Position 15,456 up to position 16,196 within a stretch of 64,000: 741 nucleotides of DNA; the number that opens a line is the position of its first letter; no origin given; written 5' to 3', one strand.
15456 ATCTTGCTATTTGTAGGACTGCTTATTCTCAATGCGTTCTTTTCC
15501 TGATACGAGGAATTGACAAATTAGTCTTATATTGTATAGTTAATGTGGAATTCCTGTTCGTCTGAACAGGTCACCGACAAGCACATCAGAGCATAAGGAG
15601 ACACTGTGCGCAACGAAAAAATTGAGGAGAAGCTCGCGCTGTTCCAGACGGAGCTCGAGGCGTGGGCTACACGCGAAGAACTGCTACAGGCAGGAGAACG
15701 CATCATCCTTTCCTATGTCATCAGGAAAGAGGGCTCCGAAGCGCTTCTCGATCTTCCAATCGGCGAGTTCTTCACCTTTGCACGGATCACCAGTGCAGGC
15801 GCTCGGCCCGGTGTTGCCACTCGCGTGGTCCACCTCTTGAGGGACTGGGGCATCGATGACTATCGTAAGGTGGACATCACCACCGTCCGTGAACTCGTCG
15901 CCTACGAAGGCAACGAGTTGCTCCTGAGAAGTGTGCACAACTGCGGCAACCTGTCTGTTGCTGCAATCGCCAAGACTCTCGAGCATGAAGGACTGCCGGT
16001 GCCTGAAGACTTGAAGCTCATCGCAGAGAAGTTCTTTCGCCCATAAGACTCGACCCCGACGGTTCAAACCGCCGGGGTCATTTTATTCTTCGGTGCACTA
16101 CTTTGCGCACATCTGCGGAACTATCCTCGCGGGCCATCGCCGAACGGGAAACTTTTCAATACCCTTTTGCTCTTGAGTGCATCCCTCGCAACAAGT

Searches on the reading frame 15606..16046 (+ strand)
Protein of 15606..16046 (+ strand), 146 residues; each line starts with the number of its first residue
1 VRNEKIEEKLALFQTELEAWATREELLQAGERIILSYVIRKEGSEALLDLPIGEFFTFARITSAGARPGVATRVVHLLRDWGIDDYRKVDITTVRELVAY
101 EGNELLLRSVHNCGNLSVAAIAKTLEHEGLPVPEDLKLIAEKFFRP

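Call 17: search_protein_families(library=pfam, proteins=[window:15606-16046:+], max_evalue=0.001)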
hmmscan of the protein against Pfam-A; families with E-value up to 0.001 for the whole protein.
window:15606-16046:+ (146 aa): 0 families

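Call 65: search_protein_families(library=ncbifam, proteins=[window:15606-16046:+], max_evalue=1)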
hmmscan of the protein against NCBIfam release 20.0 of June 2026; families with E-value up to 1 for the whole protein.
window:15606-16046:+ (146 aa): 3 families
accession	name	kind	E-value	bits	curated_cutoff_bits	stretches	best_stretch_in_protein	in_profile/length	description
NF003517.0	PRK05182.2-3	equivalog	0.027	13.4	356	1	88-137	276-323/344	DNA-directed RNA polymerase subunit alpha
NF005841.0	PRK07758.1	equivalog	0.09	13.1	115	1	89-130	53-92/95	hypothetical protein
NF003519.0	PRK05182.2-5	equivalog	0.14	11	277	1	87-131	271-313/320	DNA-directed RNA polymerase subunit alpha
